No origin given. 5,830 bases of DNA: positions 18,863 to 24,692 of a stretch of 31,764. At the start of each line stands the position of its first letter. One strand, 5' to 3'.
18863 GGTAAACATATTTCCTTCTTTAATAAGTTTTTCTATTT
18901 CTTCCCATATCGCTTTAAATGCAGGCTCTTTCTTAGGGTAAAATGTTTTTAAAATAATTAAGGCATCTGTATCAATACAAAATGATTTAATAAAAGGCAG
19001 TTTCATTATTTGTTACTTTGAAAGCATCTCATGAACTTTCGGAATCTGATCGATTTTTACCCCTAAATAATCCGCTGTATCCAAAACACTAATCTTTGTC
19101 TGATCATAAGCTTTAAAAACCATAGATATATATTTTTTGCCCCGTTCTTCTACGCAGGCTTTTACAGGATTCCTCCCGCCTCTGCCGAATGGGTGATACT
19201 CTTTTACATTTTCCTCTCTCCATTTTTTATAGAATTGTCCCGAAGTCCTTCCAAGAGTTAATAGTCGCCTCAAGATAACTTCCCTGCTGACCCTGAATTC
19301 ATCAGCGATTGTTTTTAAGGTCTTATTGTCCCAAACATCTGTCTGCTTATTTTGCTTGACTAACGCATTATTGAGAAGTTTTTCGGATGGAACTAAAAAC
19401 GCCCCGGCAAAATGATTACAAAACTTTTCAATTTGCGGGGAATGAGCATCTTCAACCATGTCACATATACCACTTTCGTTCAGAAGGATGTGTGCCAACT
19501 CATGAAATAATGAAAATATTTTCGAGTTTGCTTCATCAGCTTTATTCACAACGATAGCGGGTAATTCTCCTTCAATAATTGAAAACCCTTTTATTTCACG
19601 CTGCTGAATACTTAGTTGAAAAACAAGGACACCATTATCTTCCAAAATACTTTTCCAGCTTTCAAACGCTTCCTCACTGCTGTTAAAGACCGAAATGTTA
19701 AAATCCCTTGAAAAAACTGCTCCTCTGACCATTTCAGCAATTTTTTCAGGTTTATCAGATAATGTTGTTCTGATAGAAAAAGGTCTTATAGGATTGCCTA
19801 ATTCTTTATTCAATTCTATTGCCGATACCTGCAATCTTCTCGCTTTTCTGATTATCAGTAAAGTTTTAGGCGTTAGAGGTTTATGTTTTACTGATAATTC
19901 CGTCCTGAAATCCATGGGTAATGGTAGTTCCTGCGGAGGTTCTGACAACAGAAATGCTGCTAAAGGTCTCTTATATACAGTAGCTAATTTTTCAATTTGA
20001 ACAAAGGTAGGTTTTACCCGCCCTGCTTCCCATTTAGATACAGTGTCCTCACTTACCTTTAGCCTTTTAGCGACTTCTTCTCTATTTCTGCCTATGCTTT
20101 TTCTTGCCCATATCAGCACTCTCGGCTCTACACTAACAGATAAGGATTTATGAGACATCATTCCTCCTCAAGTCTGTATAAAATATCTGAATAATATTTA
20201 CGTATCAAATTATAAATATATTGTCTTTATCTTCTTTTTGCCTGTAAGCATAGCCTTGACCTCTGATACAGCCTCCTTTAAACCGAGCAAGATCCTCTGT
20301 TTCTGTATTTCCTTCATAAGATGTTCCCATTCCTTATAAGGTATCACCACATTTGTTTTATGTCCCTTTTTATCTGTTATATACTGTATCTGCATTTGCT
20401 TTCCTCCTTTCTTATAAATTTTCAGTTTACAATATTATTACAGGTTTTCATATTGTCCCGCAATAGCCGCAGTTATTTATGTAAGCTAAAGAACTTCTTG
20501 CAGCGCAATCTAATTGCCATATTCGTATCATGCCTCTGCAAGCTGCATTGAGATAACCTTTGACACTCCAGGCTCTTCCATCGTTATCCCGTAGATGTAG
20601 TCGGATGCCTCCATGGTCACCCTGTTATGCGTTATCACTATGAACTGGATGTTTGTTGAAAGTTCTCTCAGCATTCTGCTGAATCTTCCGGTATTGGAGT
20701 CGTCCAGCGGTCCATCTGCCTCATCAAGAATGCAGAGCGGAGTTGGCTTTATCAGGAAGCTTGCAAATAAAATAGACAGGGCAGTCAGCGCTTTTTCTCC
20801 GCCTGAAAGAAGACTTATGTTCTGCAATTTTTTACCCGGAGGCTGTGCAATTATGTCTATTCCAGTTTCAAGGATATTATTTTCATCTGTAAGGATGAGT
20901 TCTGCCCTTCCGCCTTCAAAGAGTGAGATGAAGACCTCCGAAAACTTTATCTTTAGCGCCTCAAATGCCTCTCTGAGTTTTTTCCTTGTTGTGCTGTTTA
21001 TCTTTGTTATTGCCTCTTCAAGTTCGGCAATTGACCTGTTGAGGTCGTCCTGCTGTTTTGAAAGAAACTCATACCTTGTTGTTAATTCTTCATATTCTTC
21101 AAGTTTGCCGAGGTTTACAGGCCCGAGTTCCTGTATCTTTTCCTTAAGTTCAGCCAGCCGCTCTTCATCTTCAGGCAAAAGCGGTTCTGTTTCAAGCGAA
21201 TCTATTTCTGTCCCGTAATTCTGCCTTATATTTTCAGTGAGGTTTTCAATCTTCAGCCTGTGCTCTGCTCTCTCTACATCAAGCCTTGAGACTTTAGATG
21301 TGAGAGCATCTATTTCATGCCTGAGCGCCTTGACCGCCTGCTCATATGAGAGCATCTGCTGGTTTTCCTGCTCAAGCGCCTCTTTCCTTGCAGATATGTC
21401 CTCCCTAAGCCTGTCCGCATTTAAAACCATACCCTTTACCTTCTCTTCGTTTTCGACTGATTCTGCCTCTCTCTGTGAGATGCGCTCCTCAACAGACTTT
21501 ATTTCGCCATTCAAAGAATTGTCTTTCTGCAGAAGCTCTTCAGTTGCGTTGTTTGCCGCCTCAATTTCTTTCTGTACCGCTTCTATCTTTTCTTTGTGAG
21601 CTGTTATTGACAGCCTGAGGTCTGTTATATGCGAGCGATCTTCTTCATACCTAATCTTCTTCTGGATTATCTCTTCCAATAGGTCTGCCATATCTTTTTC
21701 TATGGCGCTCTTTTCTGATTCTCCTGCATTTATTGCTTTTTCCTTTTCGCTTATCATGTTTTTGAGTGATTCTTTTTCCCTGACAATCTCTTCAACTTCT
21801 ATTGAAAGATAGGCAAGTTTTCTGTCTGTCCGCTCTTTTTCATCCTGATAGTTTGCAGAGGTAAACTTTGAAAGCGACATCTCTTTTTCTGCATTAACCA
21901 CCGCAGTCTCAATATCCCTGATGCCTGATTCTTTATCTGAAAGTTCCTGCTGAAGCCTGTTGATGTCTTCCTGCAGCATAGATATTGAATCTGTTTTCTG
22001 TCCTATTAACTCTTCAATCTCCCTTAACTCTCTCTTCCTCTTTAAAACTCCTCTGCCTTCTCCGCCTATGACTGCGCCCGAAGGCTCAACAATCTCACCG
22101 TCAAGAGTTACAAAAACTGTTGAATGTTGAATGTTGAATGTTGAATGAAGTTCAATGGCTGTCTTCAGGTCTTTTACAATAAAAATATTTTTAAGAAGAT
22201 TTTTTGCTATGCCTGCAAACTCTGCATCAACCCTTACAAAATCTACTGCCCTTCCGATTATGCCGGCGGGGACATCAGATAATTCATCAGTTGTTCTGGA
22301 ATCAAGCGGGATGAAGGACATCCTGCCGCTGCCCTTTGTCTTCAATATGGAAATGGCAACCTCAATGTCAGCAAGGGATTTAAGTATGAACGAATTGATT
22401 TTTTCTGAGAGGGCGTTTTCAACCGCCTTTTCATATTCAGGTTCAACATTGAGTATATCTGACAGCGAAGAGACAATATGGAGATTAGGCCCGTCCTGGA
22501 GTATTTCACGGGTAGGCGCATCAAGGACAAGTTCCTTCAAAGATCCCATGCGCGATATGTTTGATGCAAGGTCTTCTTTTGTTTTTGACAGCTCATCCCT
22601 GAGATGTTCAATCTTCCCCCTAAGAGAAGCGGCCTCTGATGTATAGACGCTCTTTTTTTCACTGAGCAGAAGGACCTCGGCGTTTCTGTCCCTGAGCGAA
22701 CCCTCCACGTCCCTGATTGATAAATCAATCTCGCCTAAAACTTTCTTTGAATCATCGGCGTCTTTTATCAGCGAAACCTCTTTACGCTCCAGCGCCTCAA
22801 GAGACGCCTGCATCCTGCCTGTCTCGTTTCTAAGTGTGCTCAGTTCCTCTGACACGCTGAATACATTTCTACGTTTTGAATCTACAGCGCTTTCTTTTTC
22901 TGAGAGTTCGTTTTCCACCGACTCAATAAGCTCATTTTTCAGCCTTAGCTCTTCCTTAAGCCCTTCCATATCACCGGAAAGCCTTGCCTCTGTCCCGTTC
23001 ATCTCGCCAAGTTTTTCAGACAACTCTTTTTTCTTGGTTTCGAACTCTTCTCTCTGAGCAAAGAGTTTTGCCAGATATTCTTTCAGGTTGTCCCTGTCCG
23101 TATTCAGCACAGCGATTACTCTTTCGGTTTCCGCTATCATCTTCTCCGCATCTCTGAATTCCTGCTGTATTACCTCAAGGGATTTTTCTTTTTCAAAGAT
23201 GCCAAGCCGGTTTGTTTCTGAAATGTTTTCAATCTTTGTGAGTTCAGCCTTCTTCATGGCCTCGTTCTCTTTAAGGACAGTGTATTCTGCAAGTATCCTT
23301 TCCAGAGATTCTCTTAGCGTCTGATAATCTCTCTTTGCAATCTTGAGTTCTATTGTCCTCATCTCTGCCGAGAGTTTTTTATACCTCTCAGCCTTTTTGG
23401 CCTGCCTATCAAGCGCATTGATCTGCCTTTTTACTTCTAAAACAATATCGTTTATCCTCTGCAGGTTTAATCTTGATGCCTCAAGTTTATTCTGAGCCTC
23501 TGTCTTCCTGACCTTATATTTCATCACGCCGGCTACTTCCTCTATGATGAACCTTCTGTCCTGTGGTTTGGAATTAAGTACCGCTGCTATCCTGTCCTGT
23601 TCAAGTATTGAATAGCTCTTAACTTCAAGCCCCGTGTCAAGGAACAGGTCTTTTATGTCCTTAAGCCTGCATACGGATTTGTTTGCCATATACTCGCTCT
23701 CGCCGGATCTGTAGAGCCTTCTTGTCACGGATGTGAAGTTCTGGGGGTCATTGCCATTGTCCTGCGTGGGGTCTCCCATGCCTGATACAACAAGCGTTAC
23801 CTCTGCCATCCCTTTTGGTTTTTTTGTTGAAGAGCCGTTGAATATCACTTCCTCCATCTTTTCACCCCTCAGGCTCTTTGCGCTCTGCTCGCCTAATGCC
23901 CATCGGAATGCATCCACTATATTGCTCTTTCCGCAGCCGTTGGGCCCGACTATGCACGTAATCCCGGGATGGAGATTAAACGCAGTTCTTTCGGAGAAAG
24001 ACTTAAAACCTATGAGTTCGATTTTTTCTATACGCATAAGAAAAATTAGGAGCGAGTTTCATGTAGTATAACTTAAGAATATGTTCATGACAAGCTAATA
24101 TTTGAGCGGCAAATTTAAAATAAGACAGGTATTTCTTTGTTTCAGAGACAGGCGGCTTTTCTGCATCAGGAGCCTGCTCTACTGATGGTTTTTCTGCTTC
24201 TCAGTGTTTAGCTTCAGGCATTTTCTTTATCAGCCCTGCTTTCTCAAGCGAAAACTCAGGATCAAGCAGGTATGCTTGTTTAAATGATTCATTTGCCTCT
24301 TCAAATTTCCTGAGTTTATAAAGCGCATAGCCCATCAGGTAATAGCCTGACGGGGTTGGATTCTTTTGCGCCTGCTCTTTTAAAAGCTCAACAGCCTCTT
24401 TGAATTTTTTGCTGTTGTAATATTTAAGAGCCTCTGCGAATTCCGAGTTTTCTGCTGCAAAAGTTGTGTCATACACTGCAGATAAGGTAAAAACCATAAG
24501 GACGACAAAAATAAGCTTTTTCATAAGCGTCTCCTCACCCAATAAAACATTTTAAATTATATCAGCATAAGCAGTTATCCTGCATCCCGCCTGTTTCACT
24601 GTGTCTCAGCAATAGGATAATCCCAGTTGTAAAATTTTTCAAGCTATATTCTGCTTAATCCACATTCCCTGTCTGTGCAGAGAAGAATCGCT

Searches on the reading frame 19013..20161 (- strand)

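Call 8: search_protein_families(library=pfam, proteins=[window:19013-20161:-], max_evalue=0.001)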
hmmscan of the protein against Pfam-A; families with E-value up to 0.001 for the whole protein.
window:19013-20161:- (382 aa): 5 families
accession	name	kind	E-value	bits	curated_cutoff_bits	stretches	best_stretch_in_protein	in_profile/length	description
PF06114.19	Peptidase_M78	-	9.6e-21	74.3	22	1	174-300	2-122/123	IrrE N-terminal-like domain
PF01381.28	HTH_3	-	1.6e-10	41.3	23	1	18-68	3-53/55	Helix-turn-helix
PF13560.12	HTH_31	-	3.3e-08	34.1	27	1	20-66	10-57/64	Helix-turn-helix domain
PF13384.12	HTH_23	-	3.4e-05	24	24.6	0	19-44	13-37/50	Homeodomain-like domain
PF04545.22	Sigma70_r4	-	0.00039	20.3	24.1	0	25-43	21-39/50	Sigma-70, region 4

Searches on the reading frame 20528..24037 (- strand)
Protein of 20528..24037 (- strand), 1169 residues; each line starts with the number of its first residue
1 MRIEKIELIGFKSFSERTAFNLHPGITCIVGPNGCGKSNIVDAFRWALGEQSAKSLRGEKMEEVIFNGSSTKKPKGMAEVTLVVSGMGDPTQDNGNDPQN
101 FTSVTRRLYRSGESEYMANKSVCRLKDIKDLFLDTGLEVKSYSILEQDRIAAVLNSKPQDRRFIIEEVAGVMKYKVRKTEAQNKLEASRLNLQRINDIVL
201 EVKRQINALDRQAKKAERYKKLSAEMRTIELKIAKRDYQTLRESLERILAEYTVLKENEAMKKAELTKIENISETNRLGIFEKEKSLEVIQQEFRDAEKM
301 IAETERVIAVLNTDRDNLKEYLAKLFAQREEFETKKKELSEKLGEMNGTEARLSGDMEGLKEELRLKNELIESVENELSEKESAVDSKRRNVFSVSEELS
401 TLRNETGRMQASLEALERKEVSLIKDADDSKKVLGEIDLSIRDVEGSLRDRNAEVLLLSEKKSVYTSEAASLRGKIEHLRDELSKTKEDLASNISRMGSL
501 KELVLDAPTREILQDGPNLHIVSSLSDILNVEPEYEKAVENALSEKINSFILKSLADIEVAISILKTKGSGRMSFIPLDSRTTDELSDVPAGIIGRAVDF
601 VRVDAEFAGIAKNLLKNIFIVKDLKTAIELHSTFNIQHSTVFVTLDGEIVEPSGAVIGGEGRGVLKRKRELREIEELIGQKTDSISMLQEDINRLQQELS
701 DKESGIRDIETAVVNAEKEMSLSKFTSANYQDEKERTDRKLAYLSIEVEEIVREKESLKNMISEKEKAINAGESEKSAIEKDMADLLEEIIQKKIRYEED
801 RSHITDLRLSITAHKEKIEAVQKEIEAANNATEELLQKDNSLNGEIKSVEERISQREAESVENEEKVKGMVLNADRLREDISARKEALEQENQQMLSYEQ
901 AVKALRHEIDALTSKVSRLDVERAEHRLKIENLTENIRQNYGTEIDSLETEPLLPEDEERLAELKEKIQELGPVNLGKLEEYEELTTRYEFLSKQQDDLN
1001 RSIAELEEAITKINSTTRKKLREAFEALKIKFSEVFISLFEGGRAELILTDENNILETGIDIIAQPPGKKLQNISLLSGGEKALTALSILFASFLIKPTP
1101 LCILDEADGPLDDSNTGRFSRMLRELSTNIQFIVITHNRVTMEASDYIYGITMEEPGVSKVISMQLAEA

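Call 9: search_protein_families(library=pfam, proteins=[window:20528-24037:-], max_evalue=0.001)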
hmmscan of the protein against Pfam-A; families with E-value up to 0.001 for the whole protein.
window:20528-24037:- (1169 aa): 6 families
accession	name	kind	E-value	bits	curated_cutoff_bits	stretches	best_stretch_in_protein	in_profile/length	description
PF02463.25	SMC_N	-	1.1e-61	208.5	40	1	3-1159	2-219/220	RecF/RecN/SMC N terminal domain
PF06470.18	SMC_hinge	-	6.3e-22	78.6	22.5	1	521-630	4-115/116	SMC proteins Flexible Hinge Domain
PF13476.12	AAA_23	-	1.7e-21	78.2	27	1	5-232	1-187/201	AAA domain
PF13304.12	AAA_21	-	2e-12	48.3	27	1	26-83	1-63/304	AAA domain, putative AbiEii toxin, Type IV TA system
PF13175.12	AAA_15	-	8.6e-11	42.5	32.1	1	1-389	1-264/374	AAA ATPase domain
PF13555.12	AAA_29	-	3.4e-05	23.9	27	1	4-47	2-45/61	P-loop containing region of AAA domain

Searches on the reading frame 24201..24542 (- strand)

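Call 9: search_protein_families(library=pfam, proteins=[window:24201-24542:-], max_evalue=0.001)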
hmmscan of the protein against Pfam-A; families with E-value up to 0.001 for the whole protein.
window:24201-24542:- (113 aa): 5 families
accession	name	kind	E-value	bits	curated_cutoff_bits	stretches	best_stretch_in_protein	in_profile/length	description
PF12895.13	ANAPC3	-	2.7e-09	37.6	27.2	1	18-87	10-79/82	Anaphase-promoting complex, cyclosome, subunit 3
PF07719.23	TPR_2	-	6.5e-09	35.7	27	1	65-96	2-33/34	Tetratricopeptide repeat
PF00515.34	TPR_1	-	3.3e-06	27.1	27.8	1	66-97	3-34/34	Tetratricopeptide repeat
PF13181.12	TPR_8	-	1.3e-05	25.4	25.7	1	66-96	3-33/34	Tetratricopeptide repeat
PF13432.12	TPR_16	-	3.5e-05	24.6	32.7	0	36-91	2-58/65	Tetratricopeptide repeat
